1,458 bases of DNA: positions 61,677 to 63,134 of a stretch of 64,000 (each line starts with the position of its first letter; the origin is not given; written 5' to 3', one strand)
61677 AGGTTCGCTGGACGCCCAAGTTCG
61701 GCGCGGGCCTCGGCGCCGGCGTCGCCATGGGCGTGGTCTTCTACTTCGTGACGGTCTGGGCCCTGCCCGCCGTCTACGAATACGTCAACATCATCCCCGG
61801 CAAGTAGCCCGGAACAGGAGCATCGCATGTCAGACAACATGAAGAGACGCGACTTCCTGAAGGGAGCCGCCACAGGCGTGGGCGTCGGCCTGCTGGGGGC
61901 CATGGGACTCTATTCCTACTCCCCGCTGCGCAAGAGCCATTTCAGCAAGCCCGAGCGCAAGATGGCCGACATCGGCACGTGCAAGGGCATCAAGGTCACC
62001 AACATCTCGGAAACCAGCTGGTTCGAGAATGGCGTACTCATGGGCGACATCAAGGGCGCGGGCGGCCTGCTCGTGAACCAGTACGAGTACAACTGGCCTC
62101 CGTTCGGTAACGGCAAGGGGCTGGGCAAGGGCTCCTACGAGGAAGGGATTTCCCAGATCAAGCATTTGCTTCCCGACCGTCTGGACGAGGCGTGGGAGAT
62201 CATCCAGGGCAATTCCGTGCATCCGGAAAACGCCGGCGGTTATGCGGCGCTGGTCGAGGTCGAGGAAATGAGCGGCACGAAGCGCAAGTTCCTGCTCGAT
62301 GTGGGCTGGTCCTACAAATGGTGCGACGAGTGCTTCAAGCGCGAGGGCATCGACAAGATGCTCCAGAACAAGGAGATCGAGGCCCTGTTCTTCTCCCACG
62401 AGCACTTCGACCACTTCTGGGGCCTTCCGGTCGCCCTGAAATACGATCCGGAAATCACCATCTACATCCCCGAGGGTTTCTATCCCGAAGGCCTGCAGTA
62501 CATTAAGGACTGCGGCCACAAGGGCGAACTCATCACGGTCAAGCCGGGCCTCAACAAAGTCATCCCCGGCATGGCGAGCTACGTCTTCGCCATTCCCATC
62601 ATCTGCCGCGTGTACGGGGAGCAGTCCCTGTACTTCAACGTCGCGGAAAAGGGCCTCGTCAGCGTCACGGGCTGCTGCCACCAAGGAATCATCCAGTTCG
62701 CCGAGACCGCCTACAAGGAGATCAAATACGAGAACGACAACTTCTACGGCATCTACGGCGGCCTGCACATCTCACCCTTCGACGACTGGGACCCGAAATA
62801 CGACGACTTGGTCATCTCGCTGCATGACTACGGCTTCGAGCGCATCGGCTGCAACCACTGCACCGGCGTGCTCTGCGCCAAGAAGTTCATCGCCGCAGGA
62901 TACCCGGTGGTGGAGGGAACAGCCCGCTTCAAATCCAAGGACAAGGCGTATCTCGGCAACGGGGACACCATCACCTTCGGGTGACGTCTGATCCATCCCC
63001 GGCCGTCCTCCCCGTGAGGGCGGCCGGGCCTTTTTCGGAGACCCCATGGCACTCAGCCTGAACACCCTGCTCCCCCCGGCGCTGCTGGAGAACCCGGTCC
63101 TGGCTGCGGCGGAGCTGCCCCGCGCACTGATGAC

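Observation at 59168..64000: Uncharacterised regulated module: FadR regulator, small protein, repeat membrane protein, Tat metallo-hydrolase, extended COG0523 GTPase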

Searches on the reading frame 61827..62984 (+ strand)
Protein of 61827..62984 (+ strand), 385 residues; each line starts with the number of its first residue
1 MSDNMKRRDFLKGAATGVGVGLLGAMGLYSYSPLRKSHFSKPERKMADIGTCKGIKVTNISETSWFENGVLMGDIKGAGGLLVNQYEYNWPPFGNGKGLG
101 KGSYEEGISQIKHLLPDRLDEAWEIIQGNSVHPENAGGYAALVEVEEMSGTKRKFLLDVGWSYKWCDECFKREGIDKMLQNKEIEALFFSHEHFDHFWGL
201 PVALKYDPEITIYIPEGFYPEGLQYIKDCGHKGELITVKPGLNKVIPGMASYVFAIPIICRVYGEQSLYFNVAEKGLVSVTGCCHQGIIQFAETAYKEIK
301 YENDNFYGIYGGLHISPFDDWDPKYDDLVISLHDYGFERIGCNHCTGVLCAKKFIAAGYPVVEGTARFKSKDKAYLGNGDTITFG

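Call 3: search_protein_families(library=pfam, proteins=[window:61827-62984:+], max_evalue=0.01)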
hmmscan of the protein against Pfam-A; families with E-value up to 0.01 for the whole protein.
window:61827-62984:+ (385 aa): 3 families
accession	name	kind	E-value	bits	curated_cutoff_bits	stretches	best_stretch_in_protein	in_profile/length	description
PF00753.33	Lactamase_B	-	0.00017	22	22.7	1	179-217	39-77/196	Metallo-beta-lactamase superfamily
PF10518.14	TAT_signal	-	0.00065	20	22.7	1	4-24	1-21/21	TAT (twin-arginine translocation) pathway signal sequence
PF12706.13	Lactamase_B_2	-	0.00091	19.3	27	1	154-218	2-66/200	Beta-lactamase superfamily domain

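Call 4: search_protein_families(library=ncbifam, proteins=[window:61827-62984:+], max_evalue=0.01)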
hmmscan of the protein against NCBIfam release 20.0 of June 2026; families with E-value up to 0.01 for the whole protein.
window:61827-62984:+ (385 aa): 5 families
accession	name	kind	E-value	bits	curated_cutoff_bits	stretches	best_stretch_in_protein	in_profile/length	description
TIGR01409.1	TAT_signal_seq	domain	0.00019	21.6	16.7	1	7-25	3-21/29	twin-arginine translocation signal domain-containing protein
NF002558.0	PRK02126.1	subfamily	0.0024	16.9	315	1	182-205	46-73/345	ribonuclease Z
TIGR00361.1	ComEC_Rec2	equivalog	0.0028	15.9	190.05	1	155-230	463-537/663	DNA internalization-related competence protein ComEC/Rec2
TIGR02651.1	RNase_Z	equivalog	0.0033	16.5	292.95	1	168-204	36-72/302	ribonuclease Z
NF000801.0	PRK00055.1-3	equivalog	0.0073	15.4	252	0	176-203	46-73/307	ribonuclease Z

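Call 9: search_solved_structures(query=window:61827-62984:+, max_evalue=1, show_alignments=2)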
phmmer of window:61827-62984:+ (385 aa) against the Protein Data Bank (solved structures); distinct sequences matched with E-value up to 1: 9.
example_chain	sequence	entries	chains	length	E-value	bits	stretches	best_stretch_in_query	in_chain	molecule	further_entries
7dck_A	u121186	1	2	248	1.8e-14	56.7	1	155-354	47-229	Lactamase_B domain-containing protein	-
2p4z_A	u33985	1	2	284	1.8e-10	43.6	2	273-348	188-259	Metal-dependent hydrolases of the beta-lactamase superfamily II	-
3h3e_A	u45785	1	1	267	0.00051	22.3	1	265-350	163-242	uncharacterized protein Tm1679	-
2qed_A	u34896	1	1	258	0.016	17.3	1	185-228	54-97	Hydroxyacylglutathione hydrolase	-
6rz0_A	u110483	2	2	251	0.023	16.9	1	181-228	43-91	Hydroxyacylglutathione hydrolase GloB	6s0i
8gyg_A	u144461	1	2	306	0.028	16.5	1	179-218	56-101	Arysulfatase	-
1y44_A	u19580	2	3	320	0.038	16.1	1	166-218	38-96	Ribonuclease Z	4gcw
9srp_C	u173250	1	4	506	0.19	13.8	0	303-342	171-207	ChlE3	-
2fk6_A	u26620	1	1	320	0.92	11.6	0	166-218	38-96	RIBONUCLEASE Z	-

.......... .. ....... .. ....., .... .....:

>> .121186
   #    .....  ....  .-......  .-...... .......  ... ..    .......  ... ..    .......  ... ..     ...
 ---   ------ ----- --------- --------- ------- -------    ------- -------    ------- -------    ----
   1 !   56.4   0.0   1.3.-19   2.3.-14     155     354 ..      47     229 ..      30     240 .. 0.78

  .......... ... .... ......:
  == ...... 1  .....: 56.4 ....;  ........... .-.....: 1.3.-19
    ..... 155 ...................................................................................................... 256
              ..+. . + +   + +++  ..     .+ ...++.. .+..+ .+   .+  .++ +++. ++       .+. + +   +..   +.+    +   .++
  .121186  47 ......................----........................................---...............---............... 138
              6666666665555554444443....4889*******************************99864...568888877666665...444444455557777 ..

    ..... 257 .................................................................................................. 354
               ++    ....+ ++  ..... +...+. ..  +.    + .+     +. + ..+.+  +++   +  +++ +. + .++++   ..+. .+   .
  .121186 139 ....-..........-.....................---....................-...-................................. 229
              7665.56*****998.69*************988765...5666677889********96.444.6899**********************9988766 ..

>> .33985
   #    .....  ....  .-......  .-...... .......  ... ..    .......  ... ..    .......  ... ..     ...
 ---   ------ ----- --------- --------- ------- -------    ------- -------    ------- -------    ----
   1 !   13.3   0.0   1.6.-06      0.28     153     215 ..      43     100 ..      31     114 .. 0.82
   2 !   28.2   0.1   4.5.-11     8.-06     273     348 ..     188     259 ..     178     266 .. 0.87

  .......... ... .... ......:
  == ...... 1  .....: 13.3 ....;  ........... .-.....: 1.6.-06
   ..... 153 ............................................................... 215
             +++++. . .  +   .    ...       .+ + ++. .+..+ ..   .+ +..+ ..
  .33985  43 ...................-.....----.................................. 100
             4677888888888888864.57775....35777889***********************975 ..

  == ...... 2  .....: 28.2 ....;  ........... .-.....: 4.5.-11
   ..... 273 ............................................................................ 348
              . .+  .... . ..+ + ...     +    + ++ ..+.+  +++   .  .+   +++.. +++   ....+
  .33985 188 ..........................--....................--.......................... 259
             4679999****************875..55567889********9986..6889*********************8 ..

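Call 16: find_homologous_proteins(query=window:61827-62984:+)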
Query window:61827-62984:+ (385 aa): 1569 proteins with E <= 0.001 among 3898 candidates; the best 120 are listed.
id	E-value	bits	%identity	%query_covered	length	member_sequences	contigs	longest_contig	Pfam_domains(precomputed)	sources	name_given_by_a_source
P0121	7.8e-266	900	98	100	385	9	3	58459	-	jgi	jgi:7,8-dihydropterin-6-yl-methyl-4-(beta-D-ribofuranosyl)aminobenzene 5'-phosphate synthase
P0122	4.1e-263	891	97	100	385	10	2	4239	-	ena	-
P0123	9.3e-261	883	96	100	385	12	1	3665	-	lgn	-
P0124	3.0e-250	848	92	100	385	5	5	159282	-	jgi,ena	-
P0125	2.2e-248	842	91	100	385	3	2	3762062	-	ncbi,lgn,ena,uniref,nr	ncbi:MBL fold hydrolase [Pseudodesulfovibrio nedwellii]|uniref:MBL fold hydrolase n=1 Tax=Pseudodesu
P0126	2.2e-248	842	91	100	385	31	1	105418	-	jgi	jgi:7,8-dihydropterin-6-yl-methyl-4-(beta-D-ribofuranosyl)aminobenzene 5'-phosphate synthase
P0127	2.5e-248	842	91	100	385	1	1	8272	-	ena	-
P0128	1.0e-247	840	91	100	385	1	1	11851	-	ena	-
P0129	1.8e-247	839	91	100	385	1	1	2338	-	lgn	-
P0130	2.6e-246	835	89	100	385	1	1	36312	-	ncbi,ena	-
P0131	1.2e-241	820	88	100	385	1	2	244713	PF00753.34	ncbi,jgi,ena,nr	ncbi:MAG: MBL fold metallo-hydrolase [Proteobacteria bacterium]|nr:MBL fold metallo-hydrolase [Pseud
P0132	1.8e-240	816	88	100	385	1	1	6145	PF00753.34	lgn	-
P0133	7.0e-239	811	89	100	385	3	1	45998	-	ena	-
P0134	1.5e-233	793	86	99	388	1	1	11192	PF00753.34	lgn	-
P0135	1.9e-233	793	85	100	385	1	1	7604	PF00753.34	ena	-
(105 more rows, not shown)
